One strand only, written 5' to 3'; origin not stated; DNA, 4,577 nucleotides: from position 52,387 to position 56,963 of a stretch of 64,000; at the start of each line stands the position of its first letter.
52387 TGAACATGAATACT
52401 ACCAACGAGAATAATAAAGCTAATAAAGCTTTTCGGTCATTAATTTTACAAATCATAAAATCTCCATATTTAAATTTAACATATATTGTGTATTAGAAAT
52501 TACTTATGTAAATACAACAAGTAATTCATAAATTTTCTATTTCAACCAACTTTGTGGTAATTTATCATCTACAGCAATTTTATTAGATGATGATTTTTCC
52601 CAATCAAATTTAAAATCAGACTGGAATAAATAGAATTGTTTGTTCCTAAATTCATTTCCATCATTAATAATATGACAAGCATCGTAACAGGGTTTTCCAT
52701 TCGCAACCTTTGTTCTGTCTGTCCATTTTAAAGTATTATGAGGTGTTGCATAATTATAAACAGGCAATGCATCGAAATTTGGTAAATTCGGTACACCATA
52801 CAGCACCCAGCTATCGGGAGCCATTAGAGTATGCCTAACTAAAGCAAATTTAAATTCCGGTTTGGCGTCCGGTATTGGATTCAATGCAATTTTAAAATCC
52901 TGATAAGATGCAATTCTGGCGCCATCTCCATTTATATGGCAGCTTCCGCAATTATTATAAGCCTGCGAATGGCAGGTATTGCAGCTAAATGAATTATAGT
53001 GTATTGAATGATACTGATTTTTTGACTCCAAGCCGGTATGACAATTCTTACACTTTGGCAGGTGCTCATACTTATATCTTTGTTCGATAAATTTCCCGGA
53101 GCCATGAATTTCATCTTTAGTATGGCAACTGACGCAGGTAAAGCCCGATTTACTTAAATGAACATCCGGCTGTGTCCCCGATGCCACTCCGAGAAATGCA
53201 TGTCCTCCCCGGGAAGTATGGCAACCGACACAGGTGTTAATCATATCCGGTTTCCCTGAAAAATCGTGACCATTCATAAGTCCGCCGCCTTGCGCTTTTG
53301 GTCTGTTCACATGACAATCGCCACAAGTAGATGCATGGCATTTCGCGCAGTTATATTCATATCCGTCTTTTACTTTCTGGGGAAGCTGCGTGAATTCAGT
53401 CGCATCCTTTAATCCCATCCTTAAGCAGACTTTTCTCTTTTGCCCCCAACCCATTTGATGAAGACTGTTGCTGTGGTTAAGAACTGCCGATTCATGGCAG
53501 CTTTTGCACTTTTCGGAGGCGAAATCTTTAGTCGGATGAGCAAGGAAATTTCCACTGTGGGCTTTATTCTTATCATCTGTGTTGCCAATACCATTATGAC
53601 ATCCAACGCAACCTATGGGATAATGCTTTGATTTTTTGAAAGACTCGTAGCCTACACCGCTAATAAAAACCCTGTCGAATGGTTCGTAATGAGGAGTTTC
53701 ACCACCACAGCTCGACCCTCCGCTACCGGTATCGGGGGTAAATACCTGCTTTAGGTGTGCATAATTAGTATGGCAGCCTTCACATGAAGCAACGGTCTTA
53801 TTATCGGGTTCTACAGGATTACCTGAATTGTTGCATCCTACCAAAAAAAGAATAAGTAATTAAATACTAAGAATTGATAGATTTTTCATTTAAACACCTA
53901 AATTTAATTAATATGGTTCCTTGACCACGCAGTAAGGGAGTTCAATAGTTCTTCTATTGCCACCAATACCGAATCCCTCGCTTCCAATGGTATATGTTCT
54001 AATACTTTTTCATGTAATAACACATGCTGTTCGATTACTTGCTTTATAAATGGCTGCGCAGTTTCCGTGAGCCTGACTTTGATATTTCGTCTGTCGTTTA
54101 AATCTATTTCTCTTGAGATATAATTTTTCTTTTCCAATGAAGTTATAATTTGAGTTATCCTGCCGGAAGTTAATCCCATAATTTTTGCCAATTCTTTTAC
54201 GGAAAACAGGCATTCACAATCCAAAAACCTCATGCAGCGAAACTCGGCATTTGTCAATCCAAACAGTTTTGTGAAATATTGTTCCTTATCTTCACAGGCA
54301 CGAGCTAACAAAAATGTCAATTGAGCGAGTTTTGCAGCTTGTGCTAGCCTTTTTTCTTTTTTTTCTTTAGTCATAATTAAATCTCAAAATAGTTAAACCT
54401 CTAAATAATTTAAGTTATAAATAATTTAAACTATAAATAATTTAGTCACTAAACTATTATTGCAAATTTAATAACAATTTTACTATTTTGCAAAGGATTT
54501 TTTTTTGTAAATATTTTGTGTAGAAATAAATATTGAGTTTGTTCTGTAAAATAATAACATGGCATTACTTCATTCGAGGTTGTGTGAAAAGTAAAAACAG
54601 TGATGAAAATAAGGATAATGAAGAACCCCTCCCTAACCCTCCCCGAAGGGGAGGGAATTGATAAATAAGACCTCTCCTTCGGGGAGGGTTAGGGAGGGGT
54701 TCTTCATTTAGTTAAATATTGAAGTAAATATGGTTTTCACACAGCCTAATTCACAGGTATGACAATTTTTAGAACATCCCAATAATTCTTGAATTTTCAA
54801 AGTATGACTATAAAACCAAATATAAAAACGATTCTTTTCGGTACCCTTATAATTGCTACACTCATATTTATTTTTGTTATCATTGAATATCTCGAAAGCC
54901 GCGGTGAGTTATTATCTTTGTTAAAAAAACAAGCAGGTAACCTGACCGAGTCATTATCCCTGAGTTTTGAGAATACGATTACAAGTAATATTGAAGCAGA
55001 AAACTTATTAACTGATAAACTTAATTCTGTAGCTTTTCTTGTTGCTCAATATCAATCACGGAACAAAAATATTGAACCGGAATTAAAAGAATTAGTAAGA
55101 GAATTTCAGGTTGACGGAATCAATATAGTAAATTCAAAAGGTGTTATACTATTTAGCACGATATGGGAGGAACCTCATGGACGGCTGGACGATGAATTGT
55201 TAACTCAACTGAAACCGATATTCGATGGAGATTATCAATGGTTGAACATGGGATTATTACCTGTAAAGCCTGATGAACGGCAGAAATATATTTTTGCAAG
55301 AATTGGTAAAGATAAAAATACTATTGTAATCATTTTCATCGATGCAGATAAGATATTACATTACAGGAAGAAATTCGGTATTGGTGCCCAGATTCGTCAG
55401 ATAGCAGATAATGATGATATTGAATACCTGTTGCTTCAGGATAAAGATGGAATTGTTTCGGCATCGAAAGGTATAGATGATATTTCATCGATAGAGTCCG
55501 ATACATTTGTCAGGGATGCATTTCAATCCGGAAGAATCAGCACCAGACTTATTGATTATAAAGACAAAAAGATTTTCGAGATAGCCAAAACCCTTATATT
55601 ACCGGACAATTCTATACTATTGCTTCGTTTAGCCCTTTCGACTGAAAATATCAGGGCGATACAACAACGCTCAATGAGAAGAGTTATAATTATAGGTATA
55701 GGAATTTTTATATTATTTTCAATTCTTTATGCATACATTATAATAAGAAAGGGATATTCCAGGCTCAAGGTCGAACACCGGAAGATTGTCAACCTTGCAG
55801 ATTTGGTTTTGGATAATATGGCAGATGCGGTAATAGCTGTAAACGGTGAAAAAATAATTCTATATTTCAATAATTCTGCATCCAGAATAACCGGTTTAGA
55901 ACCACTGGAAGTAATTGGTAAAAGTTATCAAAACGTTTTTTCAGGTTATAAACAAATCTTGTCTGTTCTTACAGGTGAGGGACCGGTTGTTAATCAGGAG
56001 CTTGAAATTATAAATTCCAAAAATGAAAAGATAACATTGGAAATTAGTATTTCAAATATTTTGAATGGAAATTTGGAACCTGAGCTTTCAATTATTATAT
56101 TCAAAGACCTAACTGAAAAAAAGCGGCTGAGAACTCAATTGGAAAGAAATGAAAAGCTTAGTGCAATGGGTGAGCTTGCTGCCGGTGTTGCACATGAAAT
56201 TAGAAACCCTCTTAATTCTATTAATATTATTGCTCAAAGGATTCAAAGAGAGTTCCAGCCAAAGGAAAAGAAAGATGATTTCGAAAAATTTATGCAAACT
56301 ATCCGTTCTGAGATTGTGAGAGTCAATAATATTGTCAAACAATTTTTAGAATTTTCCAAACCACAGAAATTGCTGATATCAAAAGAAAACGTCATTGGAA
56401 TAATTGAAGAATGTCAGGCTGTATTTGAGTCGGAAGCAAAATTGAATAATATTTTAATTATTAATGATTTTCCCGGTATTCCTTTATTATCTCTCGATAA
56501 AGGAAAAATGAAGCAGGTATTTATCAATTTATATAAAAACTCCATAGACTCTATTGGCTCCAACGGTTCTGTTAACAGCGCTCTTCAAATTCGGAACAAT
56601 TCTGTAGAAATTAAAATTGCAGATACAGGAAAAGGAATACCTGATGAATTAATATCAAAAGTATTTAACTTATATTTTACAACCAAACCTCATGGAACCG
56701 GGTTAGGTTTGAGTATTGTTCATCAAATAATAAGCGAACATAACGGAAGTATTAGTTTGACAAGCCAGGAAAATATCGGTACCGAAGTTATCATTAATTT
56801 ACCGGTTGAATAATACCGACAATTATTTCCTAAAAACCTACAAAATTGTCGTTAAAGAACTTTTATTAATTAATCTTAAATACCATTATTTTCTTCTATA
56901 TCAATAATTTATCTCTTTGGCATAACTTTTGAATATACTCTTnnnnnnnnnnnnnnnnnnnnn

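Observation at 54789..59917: Sigma-54 two-component locus interleaved with secreted '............' repeat proteins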

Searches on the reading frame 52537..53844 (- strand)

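Call 3: search_protein_families(library=pfam, proteins=[window:52537-53844:-], max_evalue=0.01)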
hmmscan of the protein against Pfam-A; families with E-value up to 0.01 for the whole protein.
window:52537-53844:- (435 aa): 2 families
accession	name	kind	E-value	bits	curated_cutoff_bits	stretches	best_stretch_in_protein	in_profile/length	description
PF14522.11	Cytochrome_C7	-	7.6e-06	26.1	24.8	0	227-303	6-66/67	Cytochrome c7 and related cytochrome c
PF22113.1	Mtrc-MtrF_II-IV_dom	-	0.00038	20.5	30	0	162-246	80-168/176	Outer membrane cytochrome MtrC/MtrF-like, domains II/IV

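Call 4: search_protein_families(library=ncbifam, proteins=[window:52537-53844:-], max_evalue=0.01)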
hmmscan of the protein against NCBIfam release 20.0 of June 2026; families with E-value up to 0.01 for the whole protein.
window:52537-53844:- (435 aa): 1 family
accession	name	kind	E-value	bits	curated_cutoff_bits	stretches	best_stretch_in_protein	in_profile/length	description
NF047727.1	4hemeCytCCctA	equivalog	0.00013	22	180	1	224-301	29-96/109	tetraheme c-type cytochrome CctA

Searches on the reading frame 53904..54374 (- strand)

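Call 3: search_protein_families(library=pfam, proteins=[window:53904-54374:-], max_evalue=0.01)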
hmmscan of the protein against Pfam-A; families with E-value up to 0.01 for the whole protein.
window:53904-54374:- (156 aa): 8 families
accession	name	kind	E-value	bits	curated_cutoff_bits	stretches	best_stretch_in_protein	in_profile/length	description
PF01047.28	MarR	-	1.4e-12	47.7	24.6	1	40-97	1-58/59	MarR family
PF22381.2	Staph_reg_Sar_Rot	-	3.7e-08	33.8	27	1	34-111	6-83/85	Transcriptional regulator SarA/Rot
PF12802.13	MarR_2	-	7.1e-08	32.9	27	1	39-96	2-60/61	MarR family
PF13601.12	HTH_34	-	2.4e-06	28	27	1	57-105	15-64/80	Winged helix DNA-binding domain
PF13730.12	HTH_36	-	0.00084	19.5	25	1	55-86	24-55/55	Helix-turn-helix domain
PF13412.12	HTH_24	-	0.0011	19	21.9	1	58-86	19-47/48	Winged helix-turn-helix DNA-binding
PF01978.25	TrmB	-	0.0025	18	25.6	1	38-89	4-55/68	Sugar-specific transcriptional regulator TrmB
PF13545.12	HTH_Crp_2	-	0.0045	17.4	27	1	56-96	22-65/70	Crp-like helix-turn-helix domain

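Call 4: search_protein_families(library=ncbifam, proteins=[window:53904-54374:-], max_evalue=0.01)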
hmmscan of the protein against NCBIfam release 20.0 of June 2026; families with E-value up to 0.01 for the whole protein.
window:53904-54374:- (156 aa): 17 families
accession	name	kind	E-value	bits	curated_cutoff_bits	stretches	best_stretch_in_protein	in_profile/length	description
TIGR02337.1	HpaR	equivalog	4.9e-10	39.3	121.2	1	38-128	24-114/130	homoprotocatechuate degradation operon regulator HpaR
NF002926.0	PRK03573.1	equivalog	3.3e-08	33.6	120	1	61-143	51-133/144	transcriptional regulator SlyA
NF008122.0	PRK10870.1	equivalog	7.2e-08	32.3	157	1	35-122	48-138/176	transcriptional repressor MprA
NF050133.1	TransRegFabT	equivalog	2.3e-07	31.2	200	1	60-135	47-122/138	fatty acid biosynthesis transcriptional regulator FabT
NF008565.1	PRK11512.1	equivalog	3e-07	30.6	240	1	33-115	32-113/144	multiple antibiotic resistance transcriptional regulator MarR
NF045593.1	bilirub_TF_BilQ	equivalog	6.6e-07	29.1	125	1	50-142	38-130/135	bilirubin utilization transcriptional regulator BilQ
TIGR01889.1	Staph_reg_Sar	paralog_domain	4e-06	27.1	62.6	1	35-116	18-103/109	staphylococcal accessory regulator family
NF052638.1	TransRegOhrRVib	equivalog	7.6e-06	25.7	200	1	38-112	33-107/141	transcriptional regulator OhrR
NF053777.1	Saro0803TransReg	equivalog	3.2e-05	23.6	200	1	39-126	34-120/140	Saro_0803 family transcriptional regulator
NF041230.1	BagL_FevM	exception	4.5e-05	23.5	230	1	34-137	32-134/145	MarR family transcriptional regulator BagL/FevM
NF010349.0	PRK13777.1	equivalog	0.0001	21.7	153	1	9-126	13-130/190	HTH-type transcriptional regulator Hpr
TIGR04472.1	reg_rSAM_mob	hypoth_equivalog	0.00018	21.5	240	1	46-108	35-97/141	radical SAM mobile pair system MarR family transcriptional regulator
NF038251.1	AdcR_fam_Zn_TF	equivalog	0.00051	20.3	175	1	40-125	34-114/143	zinc-dependent MarR family transcriptional regulator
NF003158.0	PRK04132.1-3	equivalog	0.0013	15.9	1750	1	38-101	811-874/1437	replication factor C small subunit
NF010762.0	PRK14165.1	equivalog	0.0041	16.5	279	1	57-110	23-73/224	winged helix-turn-helix domain-containing protein/riboflavin kinase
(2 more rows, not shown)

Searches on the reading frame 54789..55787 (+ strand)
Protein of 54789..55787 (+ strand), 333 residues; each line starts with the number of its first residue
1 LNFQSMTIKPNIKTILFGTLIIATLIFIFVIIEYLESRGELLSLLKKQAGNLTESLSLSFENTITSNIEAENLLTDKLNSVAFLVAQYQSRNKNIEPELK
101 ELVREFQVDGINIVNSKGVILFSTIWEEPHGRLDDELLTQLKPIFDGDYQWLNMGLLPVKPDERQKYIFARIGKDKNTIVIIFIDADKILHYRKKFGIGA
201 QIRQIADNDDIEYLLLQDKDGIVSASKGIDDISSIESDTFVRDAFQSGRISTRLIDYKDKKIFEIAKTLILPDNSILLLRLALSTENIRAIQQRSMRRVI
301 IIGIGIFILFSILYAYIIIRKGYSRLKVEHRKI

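Call 48: find_homologous_proteins(query=window:54804-55787:+, max_evalue=0.00001)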
Query seq(328 aa): 5964 candidates shared short words with the query, none scored E <= 0.00001.

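Call 51: search_solved_structures(query=A5, max_evalue=10)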
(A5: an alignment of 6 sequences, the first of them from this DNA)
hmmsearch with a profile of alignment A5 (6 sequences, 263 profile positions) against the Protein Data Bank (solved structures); distinct sequences matched with E-value up to 10: 2.
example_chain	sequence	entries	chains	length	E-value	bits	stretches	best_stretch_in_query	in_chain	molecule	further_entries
7w0w_A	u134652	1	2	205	0.21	14.3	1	12-165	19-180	Methyl-accepting chemotaxis protein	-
9bwk_A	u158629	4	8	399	1.4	11.5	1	71-140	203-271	Acetyl-CoA acetyltransferase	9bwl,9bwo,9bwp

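Call 67: predict_structure(protein=window:54789-55787:+)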
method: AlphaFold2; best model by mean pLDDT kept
length: 333 residues; sequences in the alignment: 1
mean_pLDDT: 39.1   pTM: 0.22
mean pLDDT of the five models: 39.1, 38.7, 38.2, 36.5, 35.0
residues with pLDDT >= 90: 0; 70-90: 31; 50-70: 43; < 50: 259
segments of 3 or more residues with pLDDT < 50: 41-294
pLDDT, mean of each block of 10 residues (from residue 1): 47 70 70 61 45 35 27 26 25 30 26 25 25 34 30 25 29 32 34 31 34 35 32 32 29 25 29 31 36 52 74 81 67 55
secondary structure, 60 per line:
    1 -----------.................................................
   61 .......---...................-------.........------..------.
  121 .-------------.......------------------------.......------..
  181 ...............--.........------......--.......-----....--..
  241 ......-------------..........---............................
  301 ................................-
elements in order: H12-67 H71-89 H97-105 H135-141 E166-172 E179-185 H186-195 H198-206 E213-218 E221-227 H233-236 H239-246 H260-269 H273-332

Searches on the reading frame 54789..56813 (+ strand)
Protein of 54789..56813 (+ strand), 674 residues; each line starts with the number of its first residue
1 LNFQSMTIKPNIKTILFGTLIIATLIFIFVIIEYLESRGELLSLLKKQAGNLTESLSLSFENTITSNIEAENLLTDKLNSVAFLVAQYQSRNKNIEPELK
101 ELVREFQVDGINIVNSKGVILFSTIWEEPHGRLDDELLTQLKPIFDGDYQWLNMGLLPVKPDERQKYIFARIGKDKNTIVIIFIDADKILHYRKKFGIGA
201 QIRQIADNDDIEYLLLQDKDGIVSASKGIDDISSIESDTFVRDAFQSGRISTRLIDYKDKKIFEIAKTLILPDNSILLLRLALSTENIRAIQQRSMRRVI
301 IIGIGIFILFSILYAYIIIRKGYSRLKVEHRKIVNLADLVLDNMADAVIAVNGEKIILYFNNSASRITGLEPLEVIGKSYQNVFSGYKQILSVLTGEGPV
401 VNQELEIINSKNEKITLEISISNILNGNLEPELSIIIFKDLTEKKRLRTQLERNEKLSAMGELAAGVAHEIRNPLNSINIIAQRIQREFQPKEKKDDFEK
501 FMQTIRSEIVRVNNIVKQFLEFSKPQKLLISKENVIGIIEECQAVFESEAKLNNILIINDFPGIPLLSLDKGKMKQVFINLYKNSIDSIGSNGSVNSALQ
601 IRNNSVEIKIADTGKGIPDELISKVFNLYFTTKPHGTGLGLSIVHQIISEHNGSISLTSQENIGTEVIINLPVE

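Call 3: search_protein_families(library=pfam, proteins=[window:54789-56813:+], max_evalue=0.01)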
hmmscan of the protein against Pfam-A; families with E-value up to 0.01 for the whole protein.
window:54789-56813:+ (674 aa): 6 families
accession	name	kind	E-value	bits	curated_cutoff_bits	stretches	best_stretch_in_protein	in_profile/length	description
PF02518.31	HATPase_c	-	3e-21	76.4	26.4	1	571-673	3-109/111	Histidine kinase-, DNA gyrase B-, and HSP90-like ATPase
PF00512.31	HisKA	-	7.6e-14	51.9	26.9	1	460-526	2-64/66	His Kinase A (phospho-acceptor) domain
PF00989.32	PAS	-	3.6e-11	43.5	22.6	1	339-440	5-112/113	PAS fold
PF13426.13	PAS_9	-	1.2e-10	42.1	27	1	348-443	4-103/103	PAS domain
PF13188.13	PAS_8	-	0.00035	20.8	21.8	1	340-378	6-41/65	PAS domain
PF08448.16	PAS_4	-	0.0033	18.1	23.1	1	341-446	1-110/110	PAS fold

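Call 4: search_protein_families(library=ncbifam, proteins=[window:54789-56813:+], max_evalue=0.01)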
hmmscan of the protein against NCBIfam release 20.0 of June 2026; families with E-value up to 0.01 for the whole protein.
window:54789-56813:+ (674 aa): 84 families (the best 25 are shown)
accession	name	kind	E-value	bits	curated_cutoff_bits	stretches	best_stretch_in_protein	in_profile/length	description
NF008468.0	PRK11360.1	equivalog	1.7e-80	271.1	646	1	332-673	265-608/616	two-component system sensor histidine kinase AtoS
NF007688.0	PRK10364.1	equivalog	1.8e-58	198.4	479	1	431-673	210-451/460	two-component system sensor histidine kinase ZraS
NF053867.1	SprKinKinDBac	equivalog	6.4e-44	150.2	775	1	328-673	147-497/500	sporulation kinase KinD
NF046044.1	PnpS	equivalog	7.3e-42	143.7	400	1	328-672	48-390/390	two-component system histidine kinase PnpS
NF052574.1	HisKinEspCMyxo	equivalog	2.6e-36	125.1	1200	1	351-672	304-636/785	serine histidine kinase EspC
NF047497.1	HK_LIC_12097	equivalog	5.3e-36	124.1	500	1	409-673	100-366/367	LIC_12097 family sensor histidine kinase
NF038348.1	T2SS_HK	subfamily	2e-35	122.3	450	2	509-673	408-573/574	histidine kinase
NF033092.0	HK_WalK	equivalog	2.6e-35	122.1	725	1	338-673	261-594/594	cell wall metabolism sensor histidine kinase WalK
NF010411.0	PRK13837.1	equivalog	5.3e-34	117.3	647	1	439-673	429-675/828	two-component system VirA-like sensor kinase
NF047874.1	MASE3_PAS_HK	subfamily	1.6e-33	116.5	560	1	334-673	264-625/655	MASE3 domain-containing sensor histidine kinase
NF041777.1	sens_FixL_Rhizob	equivalog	7.6e-33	113.9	850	1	445-673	247-481/485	sensor protein FixL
NF047466.1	hybrid_RR_LvrB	exception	2.4e-31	109.2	500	1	442-673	134-376/377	hybrid histidine kinase/response regulator LvrB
NF052573.1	HisKinEspAMyxo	equivalog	5.2e-31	107.4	1400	1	338-671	257-609/755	serine histidine kinase EspA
TIGR02966.1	phoR_proteo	equivalog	6.3e-31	107.6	334.2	1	340-667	11-329/333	phosphate regulon sensor histidine kinase PhoR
NF046020.1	HisKinCckABruc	equivalog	7.5e-30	103.5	1000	1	409-672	427-706/868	cell cycle histidine kinase CckA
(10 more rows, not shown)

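Call 46: search_solved_structures(query=window:54789-56813:+, max_evalue=0.001)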
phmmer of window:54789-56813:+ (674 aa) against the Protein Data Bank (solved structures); distinct sequences matched with E-value up to 0.001: 47.
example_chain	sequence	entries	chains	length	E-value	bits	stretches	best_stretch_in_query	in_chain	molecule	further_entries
3a0r_A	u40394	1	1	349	2.8e-41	145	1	328-672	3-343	Sensor protein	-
9jfj_A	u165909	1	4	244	1.1e-39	139.7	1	443-673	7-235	Sensor histidine kinase ZraS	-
3d36_A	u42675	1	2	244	1.3e-26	96.6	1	453-673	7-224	Sporulation kinase B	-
4gcz_A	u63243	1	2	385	2.8e-25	92.1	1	355-669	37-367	Blue-light photoreceptor, Sensor protein fixL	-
8a7f_A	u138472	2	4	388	6.7e-25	90.9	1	335-669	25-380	Putative Sensory box protein,Sensor protein FixL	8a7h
8a3u_A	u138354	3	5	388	8.2e-25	90.6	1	335-669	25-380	Putative Sensory box protein,Sensor protein FixL | Putative Sensory box protein,Putative Sensory box protein,Sensor protein FixL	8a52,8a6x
8vc9_A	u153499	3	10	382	2.4e-23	85.7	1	439-673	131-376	Leptospira virulence regulator B (LvrB) | histidine kinase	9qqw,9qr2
9p6i_A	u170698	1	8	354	3.6e-22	81.9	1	434-673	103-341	histidine kinase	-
5idj_A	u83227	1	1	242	5e-19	71.5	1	453-673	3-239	Histidine kinase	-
3a0t_A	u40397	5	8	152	5.2e-19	71.4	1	534-672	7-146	Sensor protein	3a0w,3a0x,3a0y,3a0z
8u4x_A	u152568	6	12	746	7.4e-17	64.3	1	451-673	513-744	histidine kinase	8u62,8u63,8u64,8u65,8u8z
5uht_A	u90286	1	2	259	1.8e-16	63.1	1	440-672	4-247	Sensor histidine kinase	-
2c2a_A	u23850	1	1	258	2e-16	62.9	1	441-672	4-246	SENSOR HISTIDINE KINASE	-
3dge_A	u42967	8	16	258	2.2e-16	62.8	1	441-672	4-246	Sensor protein | Histidine kinase | Sensor histidine kinase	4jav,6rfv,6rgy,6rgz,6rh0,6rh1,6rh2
4jas_A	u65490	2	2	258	3.3e-16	62.2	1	441-672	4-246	Histidine kinase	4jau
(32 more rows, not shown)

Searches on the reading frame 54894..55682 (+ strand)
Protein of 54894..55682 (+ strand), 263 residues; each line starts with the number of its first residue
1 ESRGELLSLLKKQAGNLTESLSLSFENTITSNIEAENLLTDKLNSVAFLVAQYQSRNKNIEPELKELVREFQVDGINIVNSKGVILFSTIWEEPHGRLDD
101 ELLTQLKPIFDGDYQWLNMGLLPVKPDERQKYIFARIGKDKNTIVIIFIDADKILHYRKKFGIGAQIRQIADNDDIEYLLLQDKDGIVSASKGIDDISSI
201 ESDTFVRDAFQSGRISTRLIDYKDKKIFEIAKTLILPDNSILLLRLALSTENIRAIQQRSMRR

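Call 68: search_protein_families(library=pfam, alignment_id=A5, max_evalue=5)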
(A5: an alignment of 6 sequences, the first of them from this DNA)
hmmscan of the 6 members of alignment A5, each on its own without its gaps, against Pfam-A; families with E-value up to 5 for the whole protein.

A. member 1, seq(263 aa): 3 families
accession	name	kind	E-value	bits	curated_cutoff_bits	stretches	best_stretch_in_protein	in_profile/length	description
PF14907.12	NTP_transf_5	-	0.052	13.5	31.2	1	51-97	47-92/249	Uncharacterised nucleotidyltransferase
PF16797.11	Fungal_KA1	-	0.057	13.6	27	1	115-141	38-64/118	Fungal kinase associated-1 domain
PF03259.23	Robl_LC7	-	0.074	13.2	23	0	168-196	7-35/91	Roadblock/LC7 domain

B. families by the number of members that match (of 6 scanned): 15 families
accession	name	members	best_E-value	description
PF14827.12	dCache_3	4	0.00039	Double sensory domain of two-component sensor kinase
PF25465.1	Beta-prop_At4g14310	2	0.0039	At4g14310 8-bladed propeller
PF05184.20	SapB_1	2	0.095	Saposin-like type B, region 1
PF06480.20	FtsH_ext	2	0.19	FtsH Extracellular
PF17203.10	sCache_3_2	1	2.5e-06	Single cache domain 3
PF09860.14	DUF2087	1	0.019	Uncharacterized protein conserved in bacteria (DUF2087)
PF05228.19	CHASE4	1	0.023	CHASE4 domain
PF00118.29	Cpn60_TCP1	1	0.029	TCP-1/cpn60 chaperonin family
PF14907.12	NTP_transf_5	1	0.052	Uncharacterised nucleotidyltransferase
PF16797.11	Fungal_KA1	1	0.057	Fungal kinase associated-1 domain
PF16736.11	sCache_like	1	0.06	Single Cache-like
PF03259.23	Robl_LC7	1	0.074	Roadblock/LC7 domain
PF10466.14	Inhibitor_I34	1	0.15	Saccharopepsin inhibitor I34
PF24388.1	Permuted_GreAB-C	1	0.18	Permuted GreAB-C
PF02743.24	dCache_1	1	1.1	Cache domain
